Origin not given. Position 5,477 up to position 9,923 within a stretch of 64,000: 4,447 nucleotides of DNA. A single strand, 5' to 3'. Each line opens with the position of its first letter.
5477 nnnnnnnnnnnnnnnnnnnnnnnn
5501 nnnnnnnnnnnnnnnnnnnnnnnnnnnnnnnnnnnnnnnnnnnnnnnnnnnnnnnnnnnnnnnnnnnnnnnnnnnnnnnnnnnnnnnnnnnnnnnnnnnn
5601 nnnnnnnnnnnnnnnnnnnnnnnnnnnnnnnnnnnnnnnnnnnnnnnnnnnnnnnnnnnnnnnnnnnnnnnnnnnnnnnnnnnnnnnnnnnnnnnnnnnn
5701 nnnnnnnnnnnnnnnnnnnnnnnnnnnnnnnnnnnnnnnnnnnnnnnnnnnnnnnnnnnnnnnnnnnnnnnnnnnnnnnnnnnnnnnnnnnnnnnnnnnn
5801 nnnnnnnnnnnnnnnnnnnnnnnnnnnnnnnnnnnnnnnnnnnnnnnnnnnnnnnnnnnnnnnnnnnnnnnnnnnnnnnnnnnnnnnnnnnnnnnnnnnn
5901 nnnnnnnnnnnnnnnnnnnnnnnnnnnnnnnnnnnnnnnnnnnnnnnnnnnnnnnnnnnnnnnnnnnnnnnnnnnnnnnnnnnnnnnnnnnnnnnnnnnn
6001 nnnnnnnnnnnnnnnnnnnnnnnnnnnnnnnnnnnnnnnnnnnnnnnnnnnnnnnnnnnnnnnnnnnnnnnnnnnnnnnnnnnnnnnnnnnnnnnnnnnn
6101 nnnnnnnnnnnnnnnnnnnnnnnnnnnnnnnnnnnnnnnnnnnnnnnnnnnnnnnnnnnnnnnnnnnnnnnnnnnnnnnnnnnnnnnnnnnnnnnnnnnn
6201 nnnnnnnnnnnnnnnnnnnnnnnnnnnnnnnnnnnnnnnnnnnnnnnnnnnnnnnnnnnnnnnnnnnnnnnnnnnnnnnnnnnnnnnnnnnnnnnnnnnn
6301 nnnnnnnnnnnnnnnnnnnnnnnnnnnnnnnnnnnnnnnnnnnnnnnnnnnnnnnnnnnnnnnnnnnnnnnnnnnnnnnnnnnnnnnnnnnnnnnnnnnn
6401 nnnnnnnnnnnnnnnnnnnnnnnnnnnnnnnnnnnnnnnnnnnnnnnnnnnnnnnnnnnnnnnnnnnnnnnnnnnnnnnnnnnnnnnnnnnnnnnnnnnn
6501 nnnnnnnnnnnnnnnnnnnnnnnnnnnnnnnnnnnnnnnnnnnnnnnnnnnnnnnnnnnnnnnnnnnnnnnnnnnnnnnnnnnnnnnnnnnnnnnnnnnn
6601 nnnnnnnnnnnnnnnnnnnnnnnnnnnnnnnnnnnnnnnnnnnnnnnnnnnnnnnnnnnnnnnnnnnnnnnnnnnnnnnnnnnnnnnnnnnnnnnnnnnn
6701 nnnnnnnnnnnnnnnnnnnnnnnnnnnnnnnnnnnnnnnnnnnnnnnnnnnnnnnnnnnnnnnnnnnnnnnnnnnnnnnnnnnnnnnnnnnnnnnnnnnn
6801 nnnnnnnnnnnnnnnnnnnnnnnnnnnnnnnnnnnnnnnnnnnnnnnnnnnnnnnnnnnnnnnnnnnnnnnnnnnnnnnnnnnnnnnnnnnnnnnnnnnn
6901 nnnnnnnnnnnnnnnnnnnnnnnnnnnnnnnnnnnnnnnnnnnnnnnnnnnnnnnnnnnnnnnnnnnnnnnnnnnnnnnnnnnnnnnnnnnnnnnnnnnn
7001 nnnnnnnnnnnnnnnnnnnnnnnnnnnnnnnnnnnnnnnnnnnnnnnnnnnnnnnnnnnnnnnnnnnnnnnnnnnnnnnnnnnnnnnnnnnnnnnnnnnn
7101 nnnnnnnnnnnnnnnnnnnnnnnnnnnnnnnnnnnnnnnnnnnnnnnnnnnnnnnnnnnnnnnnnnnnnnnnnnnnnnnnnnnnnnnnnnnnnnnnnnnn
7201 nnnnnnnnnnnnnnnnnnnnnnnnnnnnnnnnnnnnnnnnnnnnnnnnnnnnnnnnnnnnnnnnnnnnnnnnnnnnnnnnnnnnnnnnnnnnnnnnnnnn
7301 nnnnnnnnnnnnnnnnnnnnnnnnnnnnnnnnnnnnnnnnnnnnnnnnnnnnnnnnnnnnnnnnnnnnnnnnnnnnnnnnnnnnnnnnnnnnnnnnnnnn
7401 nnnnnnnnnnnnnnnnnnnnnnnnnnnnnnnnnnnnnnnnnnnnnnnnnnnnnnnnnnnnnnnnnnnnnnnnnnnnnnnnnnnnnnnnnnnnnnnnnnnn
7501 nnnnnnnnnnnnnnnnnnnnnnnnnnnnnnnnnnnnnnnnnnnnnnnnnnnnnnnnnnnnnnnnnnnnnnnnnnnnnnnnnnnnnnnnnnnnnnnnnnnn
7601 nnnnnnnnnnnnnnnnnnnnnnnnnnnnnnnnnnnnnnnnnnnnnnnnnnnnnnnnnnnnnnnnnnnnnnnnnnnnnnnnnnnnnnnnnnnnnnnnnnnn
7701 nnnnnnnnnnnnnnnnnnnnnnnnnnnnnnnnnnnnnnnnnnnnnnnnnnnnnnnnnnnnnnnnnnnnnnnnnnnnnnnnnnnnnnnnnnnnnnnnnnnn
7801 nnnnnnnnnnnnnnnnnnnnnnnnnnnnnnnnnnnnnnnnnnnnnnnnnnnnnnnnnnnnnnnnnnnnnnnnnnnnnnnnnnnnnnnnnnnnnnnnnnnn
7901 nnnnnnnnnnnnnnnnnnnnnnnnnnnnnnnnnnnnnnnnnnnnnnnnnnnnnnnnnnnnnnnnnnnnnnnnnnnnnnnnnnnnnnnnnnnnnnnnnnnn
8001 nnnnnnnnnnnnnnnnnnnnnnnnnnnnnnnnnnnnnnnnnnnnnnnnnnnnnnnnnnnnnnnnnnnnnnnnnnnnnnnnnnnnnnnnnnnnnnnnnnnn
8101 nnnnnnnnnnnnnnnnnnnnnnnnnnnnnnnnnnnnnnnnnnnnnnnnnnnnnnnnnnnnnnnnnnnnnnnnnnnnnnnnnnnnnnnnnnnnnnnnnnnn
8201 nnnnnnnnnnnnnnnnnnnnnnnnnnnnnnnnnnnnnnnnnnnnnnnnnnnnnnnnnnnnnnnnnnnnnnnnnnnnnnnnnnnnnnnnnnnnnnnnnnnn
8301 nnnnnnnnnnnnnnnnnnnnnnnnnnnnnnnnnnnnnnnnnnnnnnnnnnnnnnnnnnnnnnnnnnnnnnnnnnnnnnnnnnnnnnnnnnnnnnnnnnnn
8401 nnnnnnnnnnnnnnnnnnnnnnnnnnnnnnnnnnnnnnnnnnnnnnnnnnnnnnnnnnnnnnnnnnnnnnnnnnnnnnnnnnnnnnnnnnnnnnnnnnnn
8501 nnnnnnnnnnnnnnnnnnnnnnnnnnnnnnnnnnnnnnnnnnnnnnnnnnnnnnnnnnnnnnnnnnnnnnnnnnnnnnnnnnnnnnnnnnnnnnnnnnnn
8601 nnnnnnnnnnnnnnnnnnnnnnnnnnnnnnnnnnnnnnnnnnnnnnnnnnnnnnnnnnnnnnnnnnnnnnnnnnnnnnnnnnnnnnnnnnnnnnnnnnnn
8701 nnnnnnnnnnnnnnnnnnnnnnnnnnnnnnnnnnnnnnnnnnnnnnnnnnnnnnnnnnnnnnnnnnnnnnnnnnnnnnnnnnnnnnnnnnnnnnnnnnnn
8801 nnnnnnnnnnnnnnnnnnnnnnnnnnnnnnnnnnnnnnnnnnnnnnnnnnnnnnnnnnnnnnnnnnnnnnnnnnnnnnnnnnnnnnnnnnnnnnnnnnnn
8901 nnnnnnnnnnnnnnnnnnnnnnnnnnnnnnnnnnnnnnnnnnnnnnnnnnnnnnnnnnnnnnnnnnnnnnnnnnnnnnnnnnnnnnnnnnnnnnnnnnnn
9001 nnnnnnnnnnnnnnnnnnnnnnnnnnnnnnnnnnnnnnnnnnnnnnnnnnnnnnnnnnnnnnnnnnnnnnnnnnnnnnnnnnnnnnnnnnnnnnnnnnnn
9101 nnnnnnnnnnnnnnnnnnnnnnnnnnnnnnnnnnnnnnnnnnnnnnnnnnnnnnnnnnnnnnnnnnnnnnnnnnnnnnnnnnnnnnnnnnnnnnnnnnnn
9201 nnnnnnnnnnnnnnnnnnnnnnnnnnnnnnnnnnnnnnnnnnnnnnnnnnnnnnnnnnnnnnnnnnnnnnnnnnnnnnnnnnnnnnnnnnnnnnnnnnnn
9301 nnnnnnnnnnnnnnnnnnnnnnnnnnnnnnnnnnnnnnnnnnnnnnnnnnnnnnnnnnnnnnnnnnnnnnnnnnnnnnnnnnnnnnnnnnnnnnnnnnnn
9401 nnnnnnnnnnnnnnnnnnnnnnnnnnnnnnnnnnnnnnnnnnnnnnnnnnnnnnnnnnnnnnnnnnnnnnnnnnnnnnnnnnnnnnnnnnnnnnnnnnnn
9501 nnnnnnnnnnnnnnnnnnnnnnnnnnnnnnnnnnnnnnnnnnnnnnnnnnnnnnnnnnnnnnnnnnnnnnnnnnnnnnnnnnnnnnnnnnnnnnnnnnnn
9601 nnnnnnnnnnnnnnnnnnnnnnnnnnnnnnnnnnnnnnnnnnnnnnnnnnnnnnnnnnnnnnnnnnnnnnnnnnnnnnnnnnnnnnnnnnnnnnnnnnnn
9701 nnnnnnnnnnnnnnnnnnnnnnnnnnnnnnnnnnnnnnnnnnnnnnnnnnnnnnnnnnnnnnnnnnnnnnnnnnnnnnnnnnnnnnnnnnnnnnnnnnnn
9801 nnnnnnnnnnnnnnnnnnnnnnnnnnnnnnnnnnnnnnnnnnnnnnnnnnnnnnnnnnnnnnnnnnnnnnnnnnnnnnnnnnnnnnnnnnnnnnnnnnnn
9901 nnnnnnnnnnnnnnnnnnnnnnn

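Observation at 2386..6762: Six-gene cluster of unrecognisable proteins inserted between lepA and purH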

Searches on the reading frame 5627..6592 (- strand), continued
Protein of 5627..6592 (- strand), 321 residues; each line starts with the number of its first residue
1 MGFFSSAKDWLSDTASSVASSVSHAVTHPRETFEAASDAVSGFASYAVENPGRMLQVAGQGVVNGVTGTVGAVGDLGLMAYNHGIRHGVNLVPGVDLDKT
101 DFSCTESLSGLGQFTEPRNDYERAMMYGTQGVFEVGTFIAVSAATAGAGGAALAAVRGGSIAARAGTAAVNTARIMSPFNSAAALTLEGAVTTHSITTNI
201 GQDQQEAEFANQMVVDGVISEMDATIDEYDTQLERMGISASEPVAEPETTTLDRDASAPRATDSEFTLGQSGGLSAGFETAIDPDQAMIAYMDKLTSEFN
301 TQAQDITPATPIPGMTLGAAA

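Call 69: list_cluster_members(proteins=[P0015, P0017, P0019, P0020, P0022, P0024, P0026, P0029, P0033, P0036])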
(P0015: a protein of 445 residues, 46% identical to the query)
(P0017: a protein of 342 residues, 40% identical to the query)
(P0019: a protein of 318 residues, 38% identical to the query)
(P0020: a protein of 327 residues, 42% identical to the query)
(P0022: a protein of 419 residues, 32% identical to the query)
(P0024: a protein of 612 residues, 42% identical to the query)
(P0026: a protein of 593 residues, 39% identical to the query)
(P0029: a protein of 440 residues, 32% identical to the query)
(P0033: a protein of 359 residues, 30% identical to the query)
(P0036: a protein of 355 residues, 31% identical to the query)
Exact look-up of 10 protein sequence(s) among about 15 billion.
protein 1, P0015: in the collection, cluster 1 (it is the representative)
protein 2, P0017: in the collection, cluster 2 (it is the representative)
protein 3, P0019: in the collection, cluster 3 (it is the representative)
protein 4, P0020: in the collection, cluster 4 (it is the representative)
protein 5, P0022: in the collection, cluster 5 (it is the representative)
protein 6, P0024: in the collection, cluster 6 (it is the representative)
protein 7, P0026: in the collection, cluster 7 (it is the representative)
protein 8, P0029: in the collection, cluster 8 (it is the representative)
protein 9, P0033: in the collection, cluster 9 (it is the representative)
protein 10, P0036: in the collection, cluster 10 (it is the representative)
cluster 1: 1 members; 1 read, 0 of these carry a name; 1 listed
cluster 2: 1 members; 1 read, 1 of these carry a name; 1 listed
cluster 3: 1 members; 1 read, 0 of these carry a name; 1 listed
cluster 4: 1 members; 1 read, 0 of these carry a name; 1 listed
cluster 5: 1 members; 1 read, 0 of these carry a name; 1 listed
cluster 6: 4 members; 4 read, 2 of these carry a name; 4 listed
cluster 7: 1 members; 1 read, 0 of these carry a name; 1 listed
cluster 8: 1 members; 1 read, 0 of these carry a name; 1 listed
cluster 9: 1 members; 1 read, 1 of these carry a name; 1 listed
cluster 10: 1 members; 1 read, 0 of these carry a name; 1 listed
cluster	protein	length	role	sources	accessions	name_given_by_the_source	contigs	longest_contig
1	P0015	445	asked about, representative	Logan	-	-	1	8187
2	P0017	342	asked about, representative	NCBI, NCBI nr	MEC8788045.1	MAG: hypothetical protein VXX33_16125, partial [Pseudomonadota bacterium] | hypothetical protein [Pseudomonadota bacterium]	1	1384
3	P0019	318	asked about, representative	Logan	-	-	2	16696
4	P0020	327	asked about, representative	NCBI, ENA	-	-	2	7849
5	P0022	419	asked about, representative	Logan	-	-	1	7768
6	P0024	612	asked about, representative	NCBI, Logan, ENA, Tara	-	strand:+ start:12581 stop:14419 length:1839 start_codon:yes stop_codon:yes ...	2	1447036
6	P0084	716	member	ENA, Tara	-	strand:- start:2824 stop:4974 length:2151 start_codon:yes stop_codon:yes ...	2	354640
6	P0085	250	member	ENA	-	-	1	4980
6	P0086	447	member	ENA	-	-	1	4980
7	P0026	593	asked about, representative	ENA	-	-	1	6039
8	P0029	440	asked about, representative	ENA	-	-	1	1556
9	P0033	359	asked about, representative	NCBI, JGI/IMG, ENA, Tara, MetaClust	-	strand:+ start:1399 stop:2478 length:1080 start_codon:yes stop_codon:yes ... | TARA_152_MES_0.22-3_scaffold182498_1_gene137927 "" ""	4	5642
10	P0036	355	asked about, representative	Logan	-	-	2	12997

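Call 70: list_cluster_members(proteins=[P0031, P0035, P0045, P0049, P0050, P0053, P0061, P0068, P0070, P0074])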
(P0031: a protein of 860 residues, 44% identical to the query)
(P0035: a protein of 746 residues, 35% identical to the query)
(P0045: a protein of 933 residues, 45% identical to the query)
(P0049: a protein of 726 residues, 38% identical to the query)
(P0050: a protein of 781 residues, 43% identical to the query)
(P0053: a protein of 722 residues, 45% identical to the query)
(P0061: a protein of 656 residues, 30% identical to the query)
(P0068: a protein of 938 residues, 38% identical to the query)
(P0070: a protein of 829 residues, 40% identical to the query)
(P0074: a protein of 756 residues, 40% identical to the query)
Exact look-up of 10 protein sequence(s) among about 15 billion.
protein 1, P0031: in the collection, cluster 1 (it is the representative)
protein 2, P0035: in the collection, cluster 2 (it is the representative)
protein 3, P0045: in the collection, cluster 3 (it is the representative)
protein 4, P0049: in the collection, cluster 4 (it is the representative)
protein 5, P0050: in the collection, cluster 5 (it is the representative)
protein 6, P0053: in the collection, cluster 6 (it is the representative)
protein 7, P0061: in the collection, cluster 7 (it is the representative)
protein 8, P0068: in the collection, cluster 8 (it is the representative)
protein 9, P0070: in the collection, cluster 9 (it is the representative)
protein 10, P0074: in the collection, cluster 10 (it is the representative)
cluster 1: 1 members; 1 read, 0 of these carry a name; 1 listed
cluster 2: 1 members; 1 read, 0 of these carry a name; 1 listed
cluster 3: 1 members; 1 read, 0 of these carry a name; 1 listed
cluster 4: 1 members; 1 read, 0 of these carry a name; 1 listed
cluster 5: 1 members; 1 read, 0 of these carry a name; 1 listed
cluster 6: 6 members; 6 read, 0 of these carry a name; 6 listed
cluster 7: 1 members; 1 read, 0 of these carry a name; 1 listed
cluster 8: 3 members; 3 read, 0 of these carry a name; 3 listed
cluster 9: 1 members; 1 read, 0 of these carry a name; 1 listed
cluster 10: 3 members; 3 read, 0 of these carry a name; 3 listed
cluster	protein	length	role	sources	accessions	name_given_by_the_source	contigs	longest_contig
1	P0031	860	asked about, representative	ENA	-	-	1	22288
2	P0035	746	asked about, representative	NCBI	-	-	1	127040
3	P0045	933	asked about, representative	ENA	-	-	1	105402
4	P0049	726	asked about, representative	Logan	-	-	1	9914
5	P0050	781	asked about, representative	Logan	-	-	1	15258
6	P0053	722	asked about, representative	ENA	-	-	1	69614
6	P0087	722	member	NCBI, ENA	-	-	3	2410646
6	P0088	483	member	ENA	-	-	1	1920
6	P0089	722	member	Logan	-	-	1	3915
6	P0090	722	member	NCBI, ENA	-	-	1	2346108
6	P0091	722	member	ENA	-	-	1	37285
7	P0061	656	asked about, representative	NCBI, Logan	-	-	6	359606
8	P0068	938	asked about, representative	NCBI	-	-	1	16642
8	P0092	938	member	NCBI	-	-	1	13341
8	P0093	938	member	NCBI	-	-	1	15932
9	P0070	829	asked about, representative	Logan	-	-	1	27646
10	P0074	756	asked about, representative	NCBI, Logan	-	-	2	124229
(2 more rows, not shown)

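Call 71: find_encoding_contigs(protein=P0024, flank=9000, max_places=1)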
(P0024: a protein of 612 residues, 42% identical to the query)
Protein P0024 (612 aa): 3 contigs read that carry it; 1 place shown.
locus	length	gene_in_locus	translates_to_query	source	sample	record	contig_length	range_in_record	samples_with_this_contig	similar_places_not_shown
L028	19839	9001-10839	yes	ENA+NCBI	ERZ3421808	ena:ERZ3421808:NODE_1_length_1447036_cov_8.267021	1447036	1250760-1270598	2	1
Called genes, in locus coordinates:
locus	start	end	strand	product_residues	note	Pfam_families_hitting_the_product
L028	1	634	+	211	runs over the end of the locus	PF10090:HPTransfase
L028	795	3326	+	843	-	PF01627:Hpt, PF02895:H-kinase_dim, PF02518:HATPase_c, PF01584:CheW, PF00072:Response_reg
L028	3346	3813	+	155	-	PF01584:CheW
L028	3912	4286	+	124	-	PF00072:Response_reg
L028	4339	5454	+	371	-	PF00072:Response_reg, PF01339:CheB_methylest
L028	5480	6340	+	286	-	PF03705:CheR_N (weak), PF01739:CheR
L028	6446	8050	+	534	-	PF02142:MGS, PF01808:AICARFT_IMPCHas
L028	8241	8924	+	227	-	-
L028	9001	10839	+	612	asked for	-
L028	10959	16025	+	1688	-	-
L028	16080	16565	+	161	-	-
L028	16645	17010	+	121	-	-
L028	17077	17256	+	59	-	-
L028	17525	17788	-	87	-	-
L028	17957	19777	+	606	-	PF00009:GTP_EFTU, PF03144:GTP_EFTU_D2, PF14492:EFG_III (weak), PF00679:EFG_C, PF06421:LepA_C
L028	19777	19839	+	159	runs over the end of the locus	-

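Call 72: find_encoding_contigs(protein=P0053, flank=9000, max_places=1)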
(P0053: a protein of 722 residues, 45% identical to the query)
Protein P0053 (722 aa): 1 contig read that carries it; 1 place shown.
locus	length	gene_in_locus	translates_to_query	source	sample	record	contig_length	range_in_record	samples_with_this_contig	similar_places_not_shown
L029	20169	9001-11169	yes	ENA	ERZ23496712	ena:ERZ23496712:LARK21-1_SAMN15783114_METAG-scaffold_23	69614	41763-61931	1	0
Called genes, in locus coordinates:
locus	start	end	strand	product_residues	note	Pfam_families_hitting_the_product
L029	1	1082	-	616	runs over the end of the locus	PF01321:Creatinase_N, PF16189:Creatinase_N_2, PF00557:Peptidase_M24, PF16188:Peptidase_M24_C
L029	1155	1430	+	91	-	-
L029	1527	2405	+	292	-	PF00483:NTP_transferase, PF12804:NTP_transf_3 (weak)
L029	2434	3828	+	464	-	PF02878:PGM_PMM_I, PF02879:PGM_PMM_II, PF02880:PGM_PMM_III, PF00408:PGM_PMM_IV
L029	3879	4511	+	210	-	PF10090:HPTransfase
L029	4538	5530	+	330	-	PF01627:Hpt, PF02518:HATPase_c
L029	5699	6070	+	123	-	PF00072:Response_reg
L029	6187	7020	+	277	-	PF03705:CheR_N (weak), PF01739:CheR, PF08242:Methyltransf_12 (faint)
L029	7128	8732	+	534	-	PF02142:MGS, PF01808:AICARFT_IMPCHas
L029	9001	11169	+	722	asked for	-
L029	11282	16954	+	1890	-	-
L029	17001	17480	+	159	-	-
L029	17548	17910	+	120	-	-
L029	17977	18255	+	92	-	-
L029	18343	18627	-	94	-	-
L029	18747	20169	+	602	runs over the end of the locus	PF00009:GTP_EFTU, PF03144:GTP_EFTU_D2, PF14492:EFG_III (weak), PF00679:EFG_C, PF06421:LepA_C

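Call 73: find_encoding_contigs(protein=P0061, flank=9000, max_places=1)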
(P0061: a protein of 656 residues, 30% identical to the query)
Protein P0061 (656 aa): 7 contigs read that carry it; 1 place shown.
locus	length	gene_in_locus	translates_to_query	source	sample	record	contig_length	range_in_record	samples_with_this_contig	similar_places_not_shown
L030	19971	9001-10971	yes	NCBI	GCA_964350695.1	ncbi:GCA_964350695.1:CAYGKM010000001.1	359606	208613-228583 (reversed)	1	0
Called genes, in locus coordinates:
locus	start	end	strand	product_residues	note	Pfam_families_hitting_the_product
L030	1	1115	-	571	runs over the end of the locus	PF01321:Creatinase_N, PF16189:Creatinase_N_2, PF00557:Peptidase_M24, PF16188:Peptidase_M24_C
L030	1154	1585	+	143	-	PF00226:DnaJ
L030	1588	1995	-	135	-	-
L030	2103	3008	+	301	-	PF00483:NTP_transferase, PF12804:NTP_transf_3 (weak)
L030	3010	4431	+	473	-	PF02878:PGM_PMM_I, PF02879:PGM_PMM_II, PF02880:PGM_PMM_III, PF00408:PGM_PMM_IV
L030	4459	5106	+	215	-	PF10090:HPTransfase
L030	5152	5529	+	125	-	PF00072:Response_reg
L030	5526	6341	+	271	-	PF01739:CheR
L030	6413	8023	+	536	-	PF02142:MGS, PF01808:AICARFT_IMPCHas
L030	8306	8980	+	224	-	-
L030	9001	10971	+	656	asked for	-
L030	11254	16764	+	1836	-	-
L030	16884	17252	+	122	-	-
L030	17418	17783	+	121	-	-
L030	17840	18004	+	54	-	-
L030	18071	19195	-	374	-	-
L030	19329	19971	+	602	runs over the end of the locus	PF00009:GTP_EFTU, PF03144:GTP_EFTU_D2, PF14492:EFG_III (weak), PF00679:EFG_C, PF06421:LepA_C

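Call 75: search_protein_families(library=pfam, proteins=[L028:10959-16025:+, L029:11282-16954:+, L030:11254-16764:+, L028:9001-10839:+, L029:9001-11169:+, L030:9001-10971:+, L028:8241-8924:+, L030:8306-8980:+, L028:16080-16565:+, L028:16645-17010:+], max_evalue=0.1)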
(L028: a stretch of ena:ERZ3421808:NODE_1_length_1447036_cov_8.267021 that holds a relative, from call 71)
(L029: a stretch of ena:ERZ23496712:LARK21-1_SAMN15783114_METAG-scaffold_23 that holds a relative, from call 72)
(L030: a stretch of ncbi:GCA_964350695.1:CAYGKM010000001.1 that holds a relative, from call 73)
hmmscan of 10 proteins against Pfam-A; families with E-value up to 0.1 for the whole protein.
L028:10959-16025:+ (1688 aa): 2 families
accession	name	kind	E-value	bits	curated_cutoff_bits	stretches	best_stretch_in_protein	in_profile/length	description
PF22278.2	DUF6958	-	0.012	16.4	27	0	925-981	5-59/90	Family of unknown function (DUF6958)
PF23055.1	DUF7041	-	0.037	14.9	28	0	834-895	19-78/85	Domain of unknown function (DUF7041)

L029:11282-16954:+ (1890 aa): 1 family
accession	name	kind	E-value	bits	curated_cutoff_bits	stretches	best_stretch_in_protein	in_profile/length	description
PF16326.10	ABC_tran_CTD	-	0.011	16.3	32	1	1499-1552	8-61/69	ABC transporter C-terminal domain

L030:11254-16764:+ (1836 aa): 0 families

L028:9001-10839:+ (612 aa): 2 families
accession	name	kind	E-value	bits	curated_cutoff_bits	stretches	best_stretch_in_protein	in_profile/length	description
PF12352.13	V-SNARE_C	-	0.0026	18.5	27.1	1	364-408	1-45/66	Snare region anchored in the vesicle membrane C-terminus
PF18323.6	CSN5_C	-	0.082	14.1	27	0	391-449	13-75/81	Cop9 signalosome subunit 5 C-terminal domain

L029:9001-11169:+ (722 aa): 3 families
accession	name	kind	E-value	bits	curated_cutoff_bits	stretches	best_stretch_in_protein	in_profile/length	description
PF19911.4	DUF6384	-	0.015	14.9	25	1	485-553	125-192/308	Family of unknown function (DUF6384)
PF07554.19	FIVAR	-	0.026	15.6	29.2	1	460-516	10-71/71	FIVAR domain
PF03285.20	Paralemmin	-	0.04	13.8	27.3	1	493-551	48-108/333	Paralemmin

L030:9001-10971:+ (656 aa): 0 families

L028:8241-8924:+ (227 aa): 0 families

L030:8306-8980:+ (224 aa): 0 families

L028:16080-16565:+ (161 aa): 0 families

L028:16645-17010:+ (121 aa): 0 families

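Call 96: search_protein_families(library=phrogs, proteins=[L028:10959-16025:+, L029:11282-16954:+, L030:11254-16764:+, L024:6338-8848:+, L028:8241-8924:+, L030:8306-8980:+, L028:16080-16565:+, L028:16645-17010:+], max_evalue=0.01)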
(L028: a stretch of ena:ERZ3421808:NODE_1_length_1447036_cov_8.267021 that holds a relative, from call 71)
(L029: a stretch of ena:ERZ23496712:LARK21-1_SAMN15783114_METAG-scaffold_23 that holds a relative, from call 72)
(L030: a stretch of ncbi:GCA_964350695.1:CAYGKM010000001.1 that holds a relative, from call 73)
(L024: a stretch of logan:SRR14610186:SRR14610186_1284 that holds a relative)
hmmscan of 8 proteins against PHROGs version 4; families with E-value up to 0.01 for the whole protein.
L028:10959-16025:+ (1688 aa): 0 families

L029:11282-16954:+ (1890 aa): 0 families

L030:11254-16764:+ (1836 aa): 1 family
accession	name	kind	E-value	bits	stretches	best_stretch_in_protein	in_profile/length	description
phrog_11232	-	unknown function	0.00022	21.9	1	333-427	71-167/236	-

L024:6338-8848:+ (836 aa): 0 families

L028:8241-8924:+ (227 aa): 0 families

L030:8306-8980:+ (224 aa): 0 families

L028:16080-16565:+ (161 aa): 0 families

L028:16645-17010:+ (121 aa): 0 families
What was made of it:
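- No PHROG hit below 1e-4 for the giants or for sA/sB (call 96).
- Tried and rejected: PHROGs on the giants and small proteins gave nothing below 1e-4 (call 96).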

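Call 105: find_encoding_contigs(protein=P0045, flank=10000, max_places=1)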
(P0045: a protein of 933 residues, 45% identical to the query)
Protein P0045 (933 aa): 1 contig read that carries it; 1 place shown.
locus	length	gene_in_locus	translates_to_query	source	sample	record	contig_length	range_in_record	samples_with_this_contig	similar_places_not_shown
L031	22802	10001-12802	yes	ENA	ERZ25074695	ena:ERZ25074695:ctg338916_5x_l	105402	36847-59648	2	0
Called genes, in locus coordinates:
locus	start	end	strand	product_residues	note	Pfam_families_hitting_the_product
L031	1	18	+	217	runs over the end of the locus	PF10090:HPTransfase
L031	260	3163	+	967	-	PF01627:Hpt, PF02895:H-kinase_dim, PF02518:HATPase_c, PF01584:CheW, PF00072:Response_reg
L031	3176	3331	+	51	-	-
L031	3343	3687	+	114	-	PF01584:CheW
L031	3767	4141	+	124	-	PF00072:Response_reg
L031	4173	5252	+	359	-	PF00072:Response_reg, PF01339:CheB_methylest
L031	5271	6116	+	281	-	PF03705:CheR_N (weak), PF01739:CheR, PF08242:Methyltransf_12 (faint)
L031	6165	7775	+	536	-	PF02142:MGS, PF01808:AICARFT_IMPCHas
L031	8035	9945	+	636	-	-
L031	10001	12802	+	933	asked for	-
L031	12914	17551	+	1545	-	-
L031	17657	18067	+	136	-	-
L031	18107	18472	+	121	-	-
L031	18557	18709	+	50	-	-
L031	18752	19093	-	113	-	-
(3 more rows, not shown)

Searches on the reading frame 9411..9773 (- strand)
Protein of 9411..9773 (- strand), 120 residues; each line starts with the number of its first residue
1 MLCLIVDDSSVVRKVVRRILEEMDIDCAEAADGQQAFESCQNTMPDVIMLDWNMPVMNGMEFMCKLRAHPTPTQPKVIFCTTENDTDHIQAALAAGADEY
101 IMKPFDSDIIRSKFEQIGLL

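Call 103: search_protein_families(library=pfam, proteins=[window:9411-9773:-], max_evalue=0.00001)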
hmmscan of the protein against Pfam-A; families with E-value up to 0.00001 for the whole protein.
window:9411-9773:- (120 aa): 1 family
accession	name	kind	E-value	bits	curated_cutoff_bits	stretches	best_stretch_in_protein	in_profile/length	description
PF00072.30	Response_reg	-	1.1e-30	106.5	30.2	1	4-113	2-109/111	Response regulator receiver domain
